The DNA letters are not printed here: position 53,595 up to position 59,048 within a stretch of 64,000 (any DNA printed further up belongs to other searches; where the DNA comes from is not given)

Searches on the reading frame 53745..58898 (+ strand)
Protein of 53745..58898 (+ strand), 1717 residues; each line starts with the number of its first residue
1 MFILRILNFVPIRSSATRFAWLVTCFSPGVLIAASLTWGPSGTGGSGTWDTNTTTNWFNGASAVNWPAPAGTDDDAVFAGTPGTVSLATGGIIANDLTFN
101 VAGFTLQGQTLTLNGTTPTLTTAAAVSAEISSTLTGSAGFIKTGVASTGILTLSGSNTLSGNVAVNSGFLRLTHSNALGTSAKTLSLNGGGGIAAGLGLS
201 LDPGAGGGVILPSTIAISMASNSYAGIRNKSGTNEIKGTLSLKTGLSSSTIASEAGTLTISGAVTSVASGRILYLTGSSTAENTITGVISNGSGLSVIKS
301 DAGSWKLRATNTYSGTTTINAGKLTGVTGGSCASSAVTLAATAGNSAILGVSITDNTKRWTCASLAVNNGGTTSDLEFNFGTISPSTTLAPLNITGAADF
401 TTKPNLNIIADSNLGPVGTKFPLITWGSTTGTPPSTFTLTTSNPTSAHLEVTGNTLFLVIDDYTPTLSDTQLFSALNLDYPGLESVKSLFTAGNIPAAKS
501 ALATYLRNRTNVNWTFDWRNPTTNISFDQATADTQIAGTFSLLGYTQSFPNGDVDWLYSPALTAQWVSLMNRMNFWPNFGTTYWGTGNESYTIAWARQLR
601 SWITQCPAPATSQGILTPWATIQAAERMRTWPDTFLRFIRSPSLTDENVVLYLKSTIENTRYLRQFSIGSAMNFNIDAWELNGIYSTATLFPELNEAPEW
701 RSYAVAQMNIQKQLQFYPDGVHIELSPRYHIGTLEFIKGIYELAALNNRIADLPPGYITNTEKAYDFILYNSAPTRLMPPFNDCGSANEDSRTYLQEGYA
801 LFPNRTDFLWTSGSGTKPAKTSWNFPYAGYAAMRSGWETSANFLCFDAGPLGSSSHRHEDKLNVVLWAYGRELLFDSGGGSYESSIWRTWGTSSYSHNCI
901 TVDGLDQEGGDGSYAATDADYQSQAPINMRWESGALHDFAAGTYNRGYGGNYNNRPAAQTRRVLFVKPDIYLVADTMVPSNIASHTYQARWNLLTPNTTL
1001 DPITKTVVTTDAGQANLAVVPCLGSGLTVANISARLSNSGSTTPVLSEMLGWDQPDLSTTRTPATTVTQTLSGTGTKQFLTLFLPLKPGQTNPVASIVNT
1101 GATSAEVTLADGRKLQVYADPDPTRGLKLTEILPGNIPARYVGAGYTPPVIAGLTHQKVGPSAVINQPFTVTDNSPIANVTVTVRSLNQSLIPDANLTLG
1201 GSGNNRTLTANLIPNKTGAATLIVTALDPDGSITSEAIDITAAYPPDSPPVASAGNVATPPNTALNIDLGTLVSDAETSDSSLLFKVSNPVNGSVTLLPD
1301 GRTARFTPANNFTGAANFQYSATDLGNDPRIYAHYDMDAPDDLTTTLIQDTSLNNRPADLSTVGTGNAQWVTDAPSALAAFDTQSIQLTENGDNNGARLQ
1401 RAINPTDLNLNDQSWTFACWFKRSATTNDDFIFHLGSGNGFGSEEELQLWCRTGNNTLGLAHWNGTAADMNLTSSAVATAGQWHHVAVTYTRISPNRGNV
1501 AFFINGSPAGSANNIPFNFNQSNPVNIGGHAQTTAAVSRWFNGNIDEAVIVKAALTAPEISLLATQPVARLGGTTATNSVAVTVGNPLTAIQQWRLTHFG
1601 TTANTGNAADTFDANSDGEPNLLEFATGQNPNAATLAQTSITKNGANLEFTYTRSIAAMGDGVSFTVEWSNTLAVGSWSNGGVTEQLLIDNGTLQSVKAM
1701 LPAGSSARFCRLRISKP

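Call 17: search_protein_families(library=pfam, proteins=[window:53745-58898:+])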
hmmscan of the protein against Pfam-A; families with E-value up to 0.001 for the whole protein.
window:53745-58898:+ (1717 aa): 7 families
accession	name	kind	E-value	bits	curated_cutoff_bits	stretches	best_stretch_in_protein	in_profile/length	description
PF16889.11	Hepar_II_III_N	-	5.3e-76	256.6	22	1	472-810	1-340/340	Heparinase II/III N-terminus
PF13385.13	Laminin_G_3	-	2.2e-22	80.3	27.6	1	1405-1561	9-151/151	Concanavalin A-like lectin/glucanases superfamily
PF07940.18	Hepar_II_III_C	-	2.5e-22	80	24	1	819-1013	3-187/237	Heparinase II/III-like, C-terminal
PF17963.7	Big_9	-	7e-09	36.9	23.6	1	1248-1324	2-76/89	Bacterial Ig domain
PF12951.13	PATR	-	7.1e-07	29.6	27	1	298-324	2-28/30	Passenger-associated-transport-repeat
PF17892.7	Cadherin_5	-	0.0002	21.6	26.5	1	1250-1324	5-83/98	Cadherin-like domain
PF02210.31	Laminin_G_2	-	0.00077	20.4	22.9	0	1464-1549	38-122/126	Laminin G domain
